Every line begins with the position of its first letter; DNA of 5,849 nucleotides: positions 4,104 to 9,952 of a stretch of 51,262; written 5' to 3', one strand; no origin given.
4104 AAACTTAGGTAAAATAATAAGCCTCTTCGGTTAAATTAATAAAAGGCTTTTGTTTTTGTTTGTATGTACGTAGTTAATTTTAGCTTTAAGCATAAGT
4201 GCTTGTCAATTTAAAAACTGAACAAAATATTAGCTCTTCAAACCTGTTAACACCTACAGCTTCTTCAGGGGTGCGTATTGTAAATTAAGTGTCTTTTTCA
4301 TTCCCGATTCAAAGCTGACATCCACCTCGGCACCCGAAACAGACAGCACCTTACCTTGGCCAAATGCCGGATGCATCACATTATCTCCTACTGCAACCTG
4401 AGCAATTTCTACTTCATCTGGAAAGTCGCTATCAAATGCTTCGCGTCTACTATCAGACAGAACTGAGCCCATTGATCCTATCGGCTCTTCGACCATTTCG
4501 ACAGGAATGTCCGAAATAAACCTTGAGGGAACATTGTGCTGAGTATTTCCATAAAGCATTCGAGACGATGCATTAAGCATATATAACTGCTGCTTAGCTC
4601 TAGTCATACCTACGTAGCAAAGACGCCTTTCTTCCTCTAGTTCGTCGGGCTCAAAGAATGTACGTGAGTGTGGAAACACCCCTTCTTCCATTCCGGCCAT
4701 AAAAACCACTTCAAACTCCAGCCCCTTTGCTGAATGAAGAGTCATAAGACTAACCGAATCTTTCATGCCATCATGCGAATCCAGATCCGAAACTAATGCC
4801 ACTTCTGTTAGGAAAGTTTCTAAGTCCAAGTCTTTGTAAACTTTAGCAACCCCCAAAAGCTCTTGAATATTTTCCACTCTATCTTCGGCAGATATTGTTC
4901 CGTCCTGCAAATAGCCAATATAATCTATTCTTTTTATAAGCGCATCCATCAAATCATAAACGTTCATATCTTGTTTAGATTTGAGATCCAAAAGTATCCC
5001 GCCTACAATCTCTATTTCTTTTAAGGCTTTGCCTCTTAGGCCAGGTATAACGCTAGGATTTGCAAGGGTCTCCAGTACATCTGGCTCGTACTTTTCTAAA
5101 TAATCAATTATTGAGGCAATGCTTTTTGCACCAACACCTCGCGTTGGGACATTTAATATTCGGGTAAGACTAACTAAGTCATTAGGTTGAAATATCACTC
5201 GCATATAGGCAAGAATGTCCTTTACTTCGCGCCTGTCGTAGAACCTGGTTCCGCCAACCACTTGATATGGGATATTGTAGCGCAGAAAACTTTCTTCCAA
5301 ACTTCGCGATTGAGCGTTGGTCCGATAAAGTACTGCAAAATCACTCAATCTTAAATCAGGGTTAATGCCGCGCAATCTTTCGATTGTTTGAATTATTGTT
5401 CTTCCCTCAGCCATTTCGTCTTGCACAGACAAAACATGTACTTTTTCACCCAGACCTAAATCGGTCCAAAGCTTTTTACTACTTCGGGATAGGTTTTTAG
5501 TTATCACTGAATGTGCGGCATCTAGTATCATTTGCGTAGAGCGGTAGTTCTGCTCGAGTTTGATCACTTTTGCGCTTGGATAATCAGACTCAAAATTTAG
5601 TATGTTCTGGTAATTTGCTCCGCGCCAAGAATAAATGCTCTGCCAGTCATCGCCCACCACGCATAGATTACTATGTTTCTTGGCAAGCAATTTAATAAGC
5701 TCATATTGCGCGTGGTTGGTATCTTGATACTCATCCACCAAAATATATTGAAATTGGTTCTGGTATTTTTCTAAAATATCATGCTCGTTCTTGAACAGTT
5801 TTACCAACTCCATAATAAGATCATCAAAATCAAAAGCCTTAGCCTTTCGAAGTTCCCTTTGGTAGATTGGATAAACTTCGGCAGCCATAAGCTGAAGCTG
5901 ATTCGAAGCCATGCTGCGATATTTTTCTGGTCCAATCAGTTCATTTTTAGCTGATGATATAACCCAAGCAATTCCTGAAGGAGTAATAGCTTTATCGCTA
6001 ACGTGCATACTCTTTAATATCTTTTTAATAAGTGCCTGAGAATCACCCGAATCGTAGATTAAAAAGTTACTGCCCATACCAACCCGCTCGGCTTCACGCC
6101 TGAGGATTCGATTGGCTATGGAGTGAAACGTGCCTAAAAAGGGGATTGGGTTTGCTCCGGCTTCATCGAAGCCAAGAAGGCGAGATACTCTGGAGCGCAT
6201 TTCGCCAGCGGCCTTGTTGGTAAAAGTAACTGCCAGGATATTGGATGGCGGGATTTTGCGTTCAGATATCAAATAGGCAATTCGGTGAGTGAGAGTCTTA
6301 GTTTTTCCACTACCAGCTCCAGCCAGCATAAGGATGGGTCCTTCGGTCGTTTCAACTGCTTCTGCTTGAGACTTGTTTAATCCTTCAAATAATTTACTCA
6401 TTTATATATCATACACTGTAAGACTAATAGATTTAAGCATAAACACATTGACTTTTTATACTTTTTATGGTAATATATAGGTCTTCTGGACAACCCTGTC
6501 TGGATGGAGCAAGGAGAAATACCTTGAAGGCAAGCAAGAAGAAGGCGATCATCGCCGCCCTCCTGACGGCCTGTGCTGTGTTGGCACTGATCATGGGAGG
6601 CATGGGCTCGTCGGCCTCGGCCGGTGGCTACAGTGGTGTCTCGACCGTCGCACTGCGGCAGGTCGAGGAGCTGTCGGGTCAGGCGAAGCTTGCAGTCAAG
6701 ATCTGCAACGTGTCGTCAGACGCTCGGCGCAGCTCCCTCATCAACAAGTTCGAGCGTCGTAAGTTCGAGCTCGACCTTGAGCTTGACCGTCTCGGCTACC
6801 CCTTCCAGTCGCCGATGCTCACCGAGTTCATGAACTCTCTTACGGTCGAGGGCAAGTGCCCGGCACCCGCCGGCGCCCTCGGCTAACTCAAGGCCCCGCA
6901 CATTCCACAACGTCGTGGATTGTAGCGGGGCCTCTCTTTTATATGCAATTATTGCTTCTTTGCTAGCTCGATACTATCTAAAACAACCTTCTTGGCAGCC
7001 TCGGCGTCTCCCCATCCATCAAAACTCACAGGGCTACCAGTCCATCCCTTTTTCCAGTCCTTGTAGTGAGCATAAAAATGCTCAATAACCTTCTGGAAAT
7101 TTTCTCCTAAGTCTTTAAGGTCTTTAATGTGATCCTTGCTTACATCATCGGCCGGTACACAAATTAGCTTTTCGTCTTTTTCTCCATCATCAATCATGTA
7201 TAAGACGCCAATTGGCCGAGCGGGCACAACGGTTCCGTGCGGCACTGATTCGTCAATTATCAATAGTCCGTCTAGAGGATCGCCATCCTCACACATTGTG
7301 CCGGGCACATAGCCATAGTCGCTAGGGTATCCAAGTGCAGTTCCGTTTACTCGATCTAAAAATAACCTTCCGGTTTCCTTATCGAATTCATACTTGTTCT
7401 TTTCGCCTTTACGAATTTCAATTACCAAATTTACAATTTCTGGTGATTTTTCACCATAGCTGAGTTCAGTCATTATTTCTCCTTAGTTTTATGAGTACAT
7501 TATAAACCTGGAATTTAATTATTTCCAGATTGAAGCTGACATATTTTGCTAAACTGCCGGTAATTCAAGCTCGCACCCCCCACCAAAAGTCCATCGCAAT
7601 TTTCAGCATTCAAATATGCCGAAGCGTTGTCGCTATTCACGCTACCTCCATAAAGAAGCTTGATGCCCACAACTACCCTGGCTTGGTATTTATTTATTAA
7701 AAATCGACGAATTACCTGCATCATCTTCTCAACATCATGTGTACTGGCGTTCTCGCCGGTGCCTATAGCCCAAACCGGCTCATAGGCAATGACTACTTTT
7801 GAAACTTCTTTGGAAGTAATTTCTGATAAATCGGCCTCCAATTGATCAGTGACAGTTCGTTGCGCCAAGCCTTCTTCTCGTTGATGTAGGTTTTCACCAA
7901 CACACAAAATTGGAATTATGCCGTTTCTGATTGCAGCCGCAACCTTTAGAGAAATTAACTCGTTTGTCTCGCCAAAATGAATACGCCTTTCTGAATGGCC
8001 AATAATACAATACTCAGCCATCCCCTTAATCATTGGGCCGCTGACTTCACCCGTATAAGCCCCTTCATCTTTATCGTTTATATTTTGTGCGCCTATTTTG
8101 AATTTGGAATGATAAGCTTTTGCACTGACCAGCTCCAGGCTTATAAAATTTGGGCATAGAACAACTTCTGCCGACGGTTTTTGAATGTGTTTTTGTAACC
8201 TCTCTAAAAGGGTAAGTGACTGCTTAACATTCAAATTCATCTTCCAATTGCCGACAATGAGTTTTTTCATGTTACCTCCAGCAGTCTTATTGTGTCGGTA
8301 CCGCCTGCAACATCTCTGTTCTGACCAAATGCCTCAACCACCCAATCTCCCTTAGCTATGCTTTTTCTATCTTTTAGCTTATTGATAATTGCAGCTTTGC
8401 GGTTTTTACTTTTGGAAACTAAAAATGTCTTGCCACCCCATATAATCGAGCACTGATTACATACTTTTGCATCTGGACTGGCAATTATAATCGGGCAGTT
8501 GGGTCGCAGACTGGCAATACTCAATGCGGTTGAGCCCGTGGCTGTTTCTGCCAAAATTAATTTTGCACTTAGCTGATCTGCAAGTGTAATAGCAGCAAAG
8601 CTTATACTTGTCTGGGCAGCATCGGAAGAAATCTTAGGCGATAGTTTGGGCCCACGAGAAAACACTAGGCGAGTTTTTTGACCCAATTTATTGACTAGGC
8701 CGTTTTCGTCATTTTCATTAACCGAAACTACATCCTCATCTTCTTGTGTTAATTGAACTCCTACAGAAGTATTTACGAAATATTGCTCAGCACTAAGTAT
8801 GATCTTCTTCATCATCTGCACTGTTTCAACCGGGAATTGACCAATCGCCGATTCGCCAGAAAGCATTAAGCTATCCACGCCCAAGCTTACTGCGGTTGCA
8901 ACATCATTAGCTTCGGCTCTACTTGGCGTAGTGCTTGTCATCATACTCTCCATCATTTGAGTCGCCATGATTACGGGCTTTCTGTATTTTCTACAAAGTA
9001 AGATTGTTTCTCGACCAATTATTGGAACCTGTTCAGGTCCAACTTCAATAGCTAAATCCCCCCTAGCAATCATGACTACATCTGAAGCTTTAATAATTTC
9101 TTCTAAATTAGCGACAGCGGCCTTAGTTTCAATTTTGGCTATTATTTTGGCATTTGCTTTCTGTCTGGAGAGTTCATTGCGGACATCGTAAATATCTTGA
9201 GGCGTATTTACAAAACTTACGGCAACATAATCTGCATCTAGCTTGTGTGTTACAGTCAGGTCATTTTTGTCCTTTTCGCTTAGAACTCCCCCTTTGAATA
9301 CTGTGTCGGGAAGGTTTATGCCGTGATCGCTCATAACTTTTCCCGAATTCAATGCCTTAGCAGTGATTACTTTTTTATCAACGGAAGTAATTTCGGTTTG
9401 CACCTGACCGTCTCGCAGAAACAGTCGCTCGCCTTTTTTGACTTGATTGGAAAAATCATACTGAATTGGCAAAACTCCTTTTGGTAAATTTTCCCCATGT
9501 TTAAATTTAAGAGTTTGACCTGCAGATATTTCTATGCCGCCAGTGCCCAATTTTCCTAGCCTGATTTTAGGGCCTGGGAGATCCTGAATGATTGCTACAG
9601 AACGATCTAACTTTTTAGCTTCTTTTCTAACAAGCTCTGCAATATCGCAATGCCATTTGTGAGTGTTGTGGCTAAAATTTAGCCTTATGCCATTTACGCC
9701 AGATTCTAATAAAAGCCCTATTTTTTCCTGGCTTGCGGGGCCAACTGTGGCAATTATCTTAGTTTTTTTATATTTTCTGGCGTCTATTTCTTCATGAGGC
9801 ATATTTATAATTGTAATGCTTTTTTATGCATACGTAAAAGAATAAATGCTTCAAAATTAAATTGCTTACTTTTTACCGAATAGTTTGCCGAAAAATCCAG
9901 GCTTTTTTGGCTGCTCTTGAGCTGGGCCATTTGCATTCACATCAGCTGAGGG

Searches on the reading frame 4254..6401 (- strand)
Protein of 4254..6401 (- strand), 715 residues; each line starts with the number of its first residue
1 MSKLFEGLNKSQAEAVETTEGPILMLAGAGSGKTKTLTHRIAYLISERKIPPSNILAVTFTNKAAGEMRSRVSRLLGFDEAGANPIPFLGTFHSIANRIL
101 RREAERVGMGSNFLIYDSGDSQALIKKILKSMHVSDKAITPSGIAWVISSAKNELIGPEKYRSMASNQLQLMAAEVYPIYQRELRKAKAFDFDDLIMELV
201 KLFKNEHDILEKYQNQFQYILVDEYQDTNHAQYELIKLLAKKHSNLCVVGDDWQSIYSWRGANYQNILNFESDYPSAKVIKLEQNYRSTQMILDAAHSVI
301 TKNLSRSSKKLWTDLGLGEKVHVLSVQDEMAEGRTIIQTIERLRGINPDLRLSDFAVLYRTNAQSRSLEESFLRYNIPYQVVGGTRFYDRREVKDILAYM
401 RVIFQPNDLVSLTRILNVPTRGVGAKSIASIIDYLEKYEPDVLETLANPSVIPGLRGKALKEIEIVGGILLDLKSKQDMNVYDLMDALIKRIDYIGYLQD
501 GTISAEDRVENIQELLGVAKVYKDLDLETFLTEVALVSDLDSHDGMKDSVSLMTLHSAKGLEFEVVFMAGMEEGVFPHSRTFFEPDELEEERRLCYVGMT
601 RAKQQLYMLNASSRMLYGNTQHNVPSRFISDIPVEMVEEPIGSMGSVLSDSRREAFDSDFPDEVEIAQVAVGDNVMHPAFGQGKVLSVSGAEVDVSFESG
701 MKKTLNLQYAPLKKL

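Call 71: search_protein_families(library=pfam, proteins=[window:4254-6401:-], max_evalue=0.001)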
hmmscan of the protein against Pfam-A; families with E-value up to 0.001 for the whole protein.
window:4254-6401:- (715 aa): 8 families
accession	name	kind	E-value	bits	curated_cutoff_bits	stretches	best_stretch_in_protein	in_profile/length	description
PF00580.27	UvrD-helicase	-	7.3e-94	314.9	23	1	8-275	1-271/271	UvrD/REP helicase N-terminal domain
PF13361.12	UvrD_C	-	4.6e-73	247.1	25.6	1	280-611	1-348/350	UvrD-like helicase C-terminal domain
PF13245.12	AAA_19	-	2.9e-22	79.7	25.1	1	12-258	1-132/134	AAA domain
PF13538.12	UvrD_C_2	-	1.7e-10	41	27.4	1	552-608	4-51/52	UvrD-like helicase C-terminal domain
PF01443.25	Viral_helicase1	-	1.2e-06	29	21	0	214-267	55-109/228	Viral superfamily 1 RNA helicase core domain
PF13604.12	AAA_30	-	8.3e-06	26.1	27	0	8-71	2-65/191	AAA domain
PF13086.12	AAA_11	-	1.7e-05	25.1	27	1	8-132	2-114/257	AAA domain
PF21196.3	PcrA_UvrD_tudor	-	2.1e-05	24.7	23.9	1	671-714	1-48/48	PcrA/UvrD tudor domain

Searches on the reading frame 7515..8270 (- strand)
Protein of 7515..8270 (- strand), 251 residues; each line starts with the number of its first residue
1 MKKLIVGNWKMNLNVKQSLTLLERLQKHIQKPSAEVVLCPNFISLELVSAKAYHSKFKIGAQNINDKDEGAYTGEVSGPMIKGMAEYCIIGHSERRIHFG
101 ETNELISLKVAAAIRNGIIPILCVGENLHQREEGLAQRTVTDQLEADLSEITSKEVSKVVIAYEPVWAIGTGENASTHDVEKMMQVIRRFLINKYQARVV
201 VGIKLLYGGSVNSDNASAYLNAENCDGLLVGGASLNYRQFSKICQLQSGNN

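Call 71: search_protein_families(library=pfam, proteins=[window:7515-8270:-], max_evalue=0.001)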
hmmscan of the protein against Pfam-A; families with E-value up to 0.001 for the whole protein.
window:7515-8270:- (251 aa): 1 family
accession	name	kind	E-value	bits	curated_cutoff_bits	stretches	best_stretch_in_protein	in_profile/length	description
PF00121.24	TIM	-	5.4e-83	278.7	20.1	1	3-245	1-243/245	Triosephosphate isomerase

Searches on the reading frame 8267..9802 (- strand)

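Call 71: search_protein_families(library=pfam, proteins=[window:8267-9802:-], max_evalue=0.001)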
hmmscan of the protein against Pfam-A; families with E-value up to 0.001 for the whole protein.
window:8267-9802:- (511 aa): 3 families
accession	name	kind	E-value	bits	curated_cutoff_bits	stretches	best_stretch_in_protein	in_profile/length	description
PF00224.27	PK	-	3.6e-88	296.2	30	1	12-328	2-328/328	Pyruvate kinase, barrel domain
PF02887.21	PK_C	-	1.5e-21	77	28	1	399-507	2-113/114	Pyruvate kinase, alpha/beta domain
PF03328.21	HpcH_HpaI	-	1.3e-06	28.3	25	1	179-311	75-215/221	HpcH/HpaI aldolase/citrate lyase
